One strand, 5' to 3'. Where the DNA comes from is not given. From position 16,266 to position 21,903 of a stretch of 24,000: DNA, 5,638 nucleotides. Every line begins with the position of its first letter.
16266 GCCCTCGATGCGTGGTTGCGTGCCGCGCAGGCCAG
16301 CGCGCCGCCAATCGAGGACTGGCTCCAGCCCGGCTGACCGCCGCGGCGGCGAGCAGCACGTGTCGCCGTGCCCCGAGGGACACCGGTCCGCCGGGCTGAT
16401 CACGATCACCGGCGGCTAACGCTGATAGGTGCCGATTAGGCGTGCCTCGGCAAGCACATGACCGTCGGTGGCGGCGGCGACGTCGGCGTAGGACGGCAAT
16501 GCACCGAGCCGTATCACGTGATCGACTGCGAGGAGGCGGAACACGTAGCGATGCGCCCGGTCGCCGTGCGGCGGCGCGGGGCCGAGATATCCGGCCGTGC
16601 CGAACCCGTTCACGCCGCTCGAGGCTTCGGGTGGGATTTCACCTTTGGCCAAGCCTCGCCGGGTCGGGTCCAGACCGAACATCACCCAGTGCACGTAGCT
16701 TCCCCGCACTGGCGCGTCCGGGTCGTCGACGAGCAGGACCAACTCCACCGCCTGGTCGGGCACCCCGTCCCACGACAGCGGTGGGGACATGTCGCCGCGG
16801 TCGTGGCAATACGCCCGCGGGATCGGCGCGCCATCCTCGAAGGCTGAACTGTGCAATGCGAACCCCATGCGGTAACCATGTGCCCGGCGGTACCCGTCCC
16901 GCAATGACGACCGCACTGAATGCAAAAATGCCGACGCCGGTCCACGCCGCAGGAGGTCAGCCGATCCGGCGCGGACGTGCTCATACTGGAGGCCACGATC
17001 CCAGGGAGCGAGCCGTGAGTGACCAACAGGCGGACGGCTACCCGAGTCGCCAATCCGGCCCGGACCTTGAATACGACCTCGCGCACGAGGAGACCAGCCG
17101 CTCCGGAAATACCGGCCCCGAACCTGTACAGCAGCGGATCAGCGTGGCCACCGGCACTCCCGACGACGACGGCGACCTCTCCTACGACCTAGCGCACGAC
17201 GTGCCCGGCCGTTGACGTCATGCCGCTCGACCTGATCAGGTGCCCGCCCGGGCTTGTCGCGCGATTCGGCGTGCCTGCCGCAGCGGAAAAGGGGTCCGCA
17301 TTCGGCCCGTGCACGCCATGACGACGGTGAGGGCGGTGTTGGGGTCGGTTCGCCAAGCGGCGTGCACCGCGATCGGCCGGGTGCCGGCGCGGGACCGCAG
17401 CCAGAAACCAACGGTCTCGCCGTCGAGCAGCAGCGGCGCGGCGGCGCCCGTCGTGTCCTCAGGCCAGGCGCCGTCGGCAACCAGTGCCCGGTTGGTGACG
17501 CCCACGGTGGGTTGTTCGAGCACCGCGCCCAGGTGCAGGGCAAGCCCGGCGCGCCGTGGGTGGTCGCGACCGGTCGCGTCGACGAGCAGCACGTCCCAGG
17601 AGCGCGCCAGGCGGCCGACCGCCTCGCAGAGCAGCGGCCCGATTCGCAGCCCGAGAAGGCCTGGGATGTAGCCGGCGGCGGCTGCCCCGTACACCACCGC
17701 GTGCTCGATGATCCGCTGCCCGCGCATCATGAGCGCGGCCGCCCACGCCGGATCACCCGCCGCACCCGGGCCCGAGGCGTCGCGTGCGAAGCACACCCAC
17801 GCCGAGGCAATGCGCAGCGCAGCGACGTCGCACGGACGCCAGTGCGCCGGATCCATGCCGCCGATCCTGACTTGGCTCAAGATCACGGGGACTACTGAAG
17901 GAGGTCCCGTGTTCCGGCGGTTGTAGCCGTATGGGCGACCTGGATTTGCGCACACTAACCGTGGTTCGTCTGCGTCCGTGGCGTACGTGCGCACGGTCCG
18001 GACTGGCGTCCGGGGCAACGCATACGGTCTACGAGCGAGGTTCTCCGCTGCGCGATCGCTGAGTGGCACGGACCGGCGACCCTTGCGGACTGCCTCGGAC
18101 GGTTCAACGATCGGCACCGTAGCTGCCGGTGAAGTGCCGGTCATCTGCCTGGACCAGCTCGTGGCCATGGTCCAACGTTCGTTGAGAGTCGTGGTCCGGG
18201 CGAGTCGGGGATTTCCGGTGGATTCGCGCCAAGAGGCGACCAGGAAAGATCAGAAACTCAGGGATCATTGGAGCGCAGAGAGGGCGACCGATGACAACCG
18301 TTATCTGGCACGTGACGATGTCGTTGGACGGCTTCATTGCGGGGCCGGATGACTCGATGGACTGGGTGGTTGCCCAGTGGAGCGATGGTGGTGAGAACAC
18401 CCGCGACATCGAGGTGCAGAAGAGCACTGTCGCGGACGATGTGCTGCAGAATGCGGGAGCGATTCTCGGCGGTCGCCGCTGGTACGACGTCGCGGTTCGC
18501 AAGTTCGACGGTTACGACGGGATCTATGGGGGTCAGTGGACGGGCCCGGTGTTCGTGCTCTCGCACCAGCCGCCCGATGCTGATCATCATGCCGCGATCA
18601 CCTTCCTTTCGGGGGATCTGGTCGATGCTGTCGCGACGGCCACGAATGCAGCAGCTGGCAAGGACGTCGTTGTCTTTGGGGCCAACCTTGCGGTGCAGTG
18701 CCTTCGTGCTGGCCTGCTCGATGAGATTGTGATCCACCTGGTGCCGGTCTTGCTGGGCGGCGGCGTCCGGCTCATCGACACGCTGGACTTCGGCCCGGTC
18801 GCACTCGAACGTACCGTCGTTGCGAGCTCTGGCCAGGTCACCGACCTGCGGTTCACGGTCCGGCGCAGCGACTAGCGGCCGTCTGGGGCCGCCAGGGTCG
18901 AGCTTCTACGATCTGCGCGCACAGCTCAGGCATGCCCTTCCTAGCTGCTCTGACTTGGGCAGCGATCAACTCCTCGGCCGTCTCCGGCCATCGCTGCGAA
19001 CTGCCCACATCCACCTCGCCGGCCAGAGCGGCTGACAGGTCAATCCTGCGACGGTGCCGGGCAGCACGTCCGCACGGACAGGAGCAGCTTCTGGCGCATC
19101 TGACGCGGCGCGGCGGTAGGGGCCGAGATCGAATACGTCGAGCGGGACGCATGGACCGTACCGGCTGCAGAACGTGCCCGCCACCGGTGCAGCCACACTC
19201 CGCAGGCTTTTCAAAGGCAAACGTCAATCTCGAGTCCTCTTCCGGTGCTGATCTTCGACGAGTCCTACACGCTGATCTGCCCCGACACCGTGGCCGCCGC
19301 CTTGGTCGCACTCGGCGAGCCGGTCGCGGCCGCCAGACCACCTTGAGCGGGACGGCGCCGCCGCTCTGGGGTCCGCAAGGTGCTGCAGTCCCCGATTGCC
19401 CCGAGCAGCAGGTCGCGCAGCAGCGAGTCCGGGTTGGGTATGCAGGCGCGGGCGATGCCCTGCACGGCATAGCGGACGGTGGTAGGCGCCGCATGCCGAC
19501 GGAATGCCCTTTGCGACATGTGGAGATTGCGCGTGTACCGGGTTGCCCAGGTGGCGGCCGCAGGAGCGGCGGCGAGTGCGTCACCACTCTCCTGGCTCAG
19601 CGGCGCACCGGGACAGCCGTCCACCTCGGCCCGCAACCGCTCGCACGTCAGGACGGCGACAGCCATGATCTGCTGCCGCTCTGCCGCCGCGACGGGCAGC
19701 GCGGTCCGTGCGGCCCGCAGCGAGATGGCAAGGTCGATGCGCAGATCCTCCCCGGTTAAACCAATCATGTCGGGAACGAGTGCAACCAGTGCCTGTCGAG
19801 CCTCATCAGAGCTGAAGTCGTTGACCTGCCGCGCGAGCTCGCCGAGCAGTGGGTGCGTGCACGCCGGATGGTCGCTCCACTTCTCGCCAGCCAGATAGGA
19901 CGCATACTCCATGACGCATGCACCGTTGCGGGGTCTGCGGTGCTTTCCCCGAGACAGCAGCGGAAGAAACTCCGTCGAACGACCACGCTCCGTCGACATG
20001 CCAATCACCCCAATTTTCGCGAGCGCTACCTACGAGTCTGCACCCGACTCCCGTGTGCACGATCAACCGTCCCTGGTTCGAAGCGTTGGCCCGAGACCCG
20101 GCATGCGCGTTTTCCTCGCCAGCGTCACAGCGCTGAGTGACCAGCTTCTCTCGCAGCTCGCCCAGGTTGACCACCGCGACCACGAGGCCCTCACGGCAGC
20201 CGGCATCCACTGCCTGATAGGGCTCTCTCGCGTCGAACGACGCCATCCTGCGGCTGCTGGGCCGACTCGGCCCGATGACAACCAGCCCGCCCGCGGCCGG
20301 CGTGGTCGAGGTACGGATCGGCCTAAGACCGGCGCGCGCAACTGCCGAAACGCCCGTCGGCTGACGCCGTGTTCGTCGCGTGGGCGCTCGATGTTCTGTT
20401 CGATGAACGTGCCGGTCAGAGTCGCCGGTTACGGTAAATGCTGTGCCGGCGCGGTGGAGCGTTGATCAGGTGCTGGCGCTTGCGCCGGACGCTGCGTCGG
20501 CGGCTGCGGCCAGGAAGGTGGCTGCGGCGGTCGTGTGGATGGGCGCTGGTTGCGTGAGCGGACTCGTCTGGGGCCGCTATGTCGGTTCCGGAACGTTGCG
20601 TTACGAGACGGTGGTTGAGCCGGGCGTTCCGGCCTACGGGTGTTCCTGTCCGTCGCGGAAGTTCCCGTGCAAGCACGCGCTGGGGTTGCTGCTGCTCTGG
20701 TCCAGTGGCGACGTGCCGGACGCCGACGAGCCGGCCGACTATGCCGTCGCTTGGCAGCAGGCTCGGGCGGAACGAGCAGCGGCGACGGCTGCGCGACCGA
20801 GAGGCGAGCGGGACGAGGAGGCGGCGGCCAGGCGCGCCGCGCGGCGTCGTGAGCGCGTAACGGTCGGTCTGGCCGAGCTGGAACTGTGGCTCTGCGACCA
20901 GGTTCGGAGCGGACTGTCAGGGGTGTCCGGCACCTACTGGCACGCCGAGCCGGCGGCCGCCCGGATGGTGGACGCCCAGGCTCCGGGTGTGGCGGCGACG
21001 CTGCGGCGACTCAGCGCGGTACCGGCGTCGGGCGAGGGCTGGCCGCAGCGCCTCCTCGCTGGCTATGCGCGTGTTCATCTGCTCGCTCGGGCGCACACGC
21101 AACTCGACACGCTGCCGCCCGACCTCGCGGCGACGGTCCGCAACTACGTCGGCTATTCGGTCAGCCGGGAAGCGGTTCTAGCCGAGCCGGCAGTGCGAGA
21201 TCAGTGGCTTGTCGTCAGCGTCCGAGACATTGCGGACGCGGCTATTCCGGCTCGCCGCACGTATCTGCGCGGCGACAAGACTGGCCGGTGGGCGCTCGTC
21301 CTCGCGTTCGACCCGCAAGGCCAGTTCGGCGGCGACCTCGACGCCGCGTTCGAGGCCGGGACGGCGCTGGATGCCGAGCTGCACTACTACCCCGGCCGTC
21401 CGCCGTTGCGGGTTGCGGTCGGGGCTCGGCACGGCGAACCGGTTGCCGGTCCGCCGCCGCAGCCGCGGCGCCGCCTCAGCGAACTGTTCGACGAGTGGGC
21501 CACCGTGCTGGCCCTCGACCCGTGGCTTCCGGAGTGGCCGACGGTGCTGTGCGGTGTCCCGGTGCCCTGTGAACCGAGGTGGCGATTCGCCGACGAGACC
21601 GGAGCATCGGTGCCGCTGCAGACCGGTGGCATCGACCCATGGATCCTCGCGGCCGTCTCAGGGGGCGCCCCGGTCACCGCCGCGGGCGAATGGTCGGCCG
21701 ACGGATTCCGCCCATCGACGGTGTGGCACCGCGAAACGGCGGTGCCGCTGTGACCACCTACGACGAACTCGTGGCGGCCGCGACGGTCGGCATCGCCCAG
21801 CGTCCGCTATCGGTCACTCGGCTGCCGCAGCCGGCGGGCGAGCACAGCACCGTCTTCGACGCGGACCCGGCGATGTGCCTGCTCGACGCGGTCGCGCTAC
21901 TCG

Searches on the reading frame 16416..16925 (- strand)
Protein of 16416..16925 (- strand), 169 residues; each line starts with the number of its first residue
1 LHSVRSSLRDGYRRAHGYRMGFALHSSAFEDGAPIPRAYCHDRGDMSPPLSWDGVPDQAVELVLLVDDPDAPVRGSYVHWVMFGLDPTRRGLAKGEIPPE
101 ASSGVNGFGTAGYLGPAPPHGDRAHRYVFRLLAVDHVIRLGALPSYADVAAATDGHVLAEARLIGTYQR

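Call 17: search_protein_families(library=pfam, proteins=[window:16416-16925:-], max_evalue=0.001)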
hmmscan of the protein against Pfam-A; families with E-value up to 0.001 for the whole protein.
window:16416-16925:- (169 aa): 1 family
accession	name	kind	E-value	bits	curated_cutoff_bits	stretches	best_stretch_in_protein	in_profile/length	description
PF01161.25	PBP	-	2.2e-32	112.6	24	1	35-167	2-135/135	Phosphatidylethanolamine-binding protein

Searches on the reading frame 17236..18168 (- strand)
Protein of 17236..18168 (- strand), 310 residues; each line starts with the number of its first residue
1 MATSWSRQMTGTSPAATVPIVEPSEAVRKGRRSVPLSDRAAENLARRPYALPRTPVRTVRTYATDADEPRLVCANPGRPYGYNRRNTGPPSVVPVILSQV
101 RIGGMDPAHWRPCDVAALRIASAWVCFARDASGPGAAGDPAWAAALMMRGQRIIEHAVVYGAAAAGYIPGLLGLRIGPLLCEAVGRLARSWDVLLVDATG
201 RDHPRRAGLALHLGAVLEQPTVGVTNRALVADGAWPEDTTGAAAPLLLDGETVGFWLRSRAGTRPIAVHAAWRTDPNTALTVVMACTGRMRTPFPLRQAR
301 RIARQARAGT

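Call 17: search_protein_families(library=pfam, proteins=[window:17236-18168:-], max_evalue=0.001)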
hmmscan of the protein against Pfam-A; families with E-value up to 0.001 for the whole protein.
window:17236-18168:- (310 aa): 1 family
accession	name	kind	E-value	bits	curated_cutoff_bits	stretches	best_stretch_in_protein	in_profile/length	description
PF04493.20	Endonuclease_5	-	6.7e-36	124.2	23.4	1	141-299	36-196/198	Endonuclease V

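Call 90: search_protein_families(library=ncbifam, proteins=[window:17236-18168:-], max_evalue=0.00001)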
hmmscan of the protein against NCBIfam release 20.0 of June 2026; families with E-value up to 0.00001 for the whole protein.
window:17236-18168:- (310 aa): 2 families
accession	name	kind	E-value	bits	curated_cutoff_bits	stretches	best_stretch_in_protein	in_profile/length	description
NF008629.1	PRK11617.1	equivalog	5.7e-35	120.7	230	1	143-306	48-211/218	deoxyribonuclease V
NF041102.1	endonuc_V_Ttgales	equivalog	1.4e-26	94.1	300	1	150-305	58-214/216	endonuclease V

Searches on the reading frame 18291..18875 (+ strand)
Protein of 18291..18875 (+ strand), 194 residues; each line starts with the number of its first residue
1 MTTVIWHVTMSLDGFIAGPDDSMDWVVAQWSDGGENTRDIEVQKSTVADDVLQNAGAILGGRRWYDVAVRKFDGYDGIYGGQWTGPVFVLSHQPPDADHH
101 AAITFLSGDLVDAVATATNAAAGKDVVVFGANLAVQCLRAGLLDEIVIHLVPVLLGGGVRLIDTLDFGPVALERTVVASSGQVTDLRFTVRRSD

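Call 18: search_protein_families(library=pfam, proteins=[window:18291-18875:+], max_evalue=0.001)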
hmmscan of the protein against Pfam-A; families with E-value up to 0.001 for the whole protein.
window:18291-18875:+ (194 aa): 1 family
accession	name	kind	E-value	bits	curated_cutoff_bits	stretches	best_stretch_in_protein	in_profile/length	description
PF01872.23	RibD_C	-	2.4e-15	57.3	24.1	2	86-170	96-181/197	RibD C-terminal domain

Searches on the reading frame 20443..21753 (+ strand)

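Call 18: search_protein_families(library=pfam, proteins=[window:20443-21753:+], max_evalue=0.001)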
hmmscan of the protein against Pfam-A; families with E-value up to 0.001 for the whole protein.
window:20443-21753:+ (436 aa): 1 family
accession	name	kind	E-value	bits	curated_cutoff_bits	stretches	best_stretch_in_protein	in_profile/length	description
PF04434.22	SWIM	-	1.1e-05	25.3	19.6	1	67-84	15-35/38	SWIM zinc finger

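Call 90: search_protein_families(library=ncbifam, proteins=[window:20443-21753:+], max_evalue=0.00001)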
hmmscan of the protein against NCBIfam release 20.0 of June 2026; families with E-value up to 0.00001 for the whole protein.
window:20443-21753:+ (436 aa): 0 families
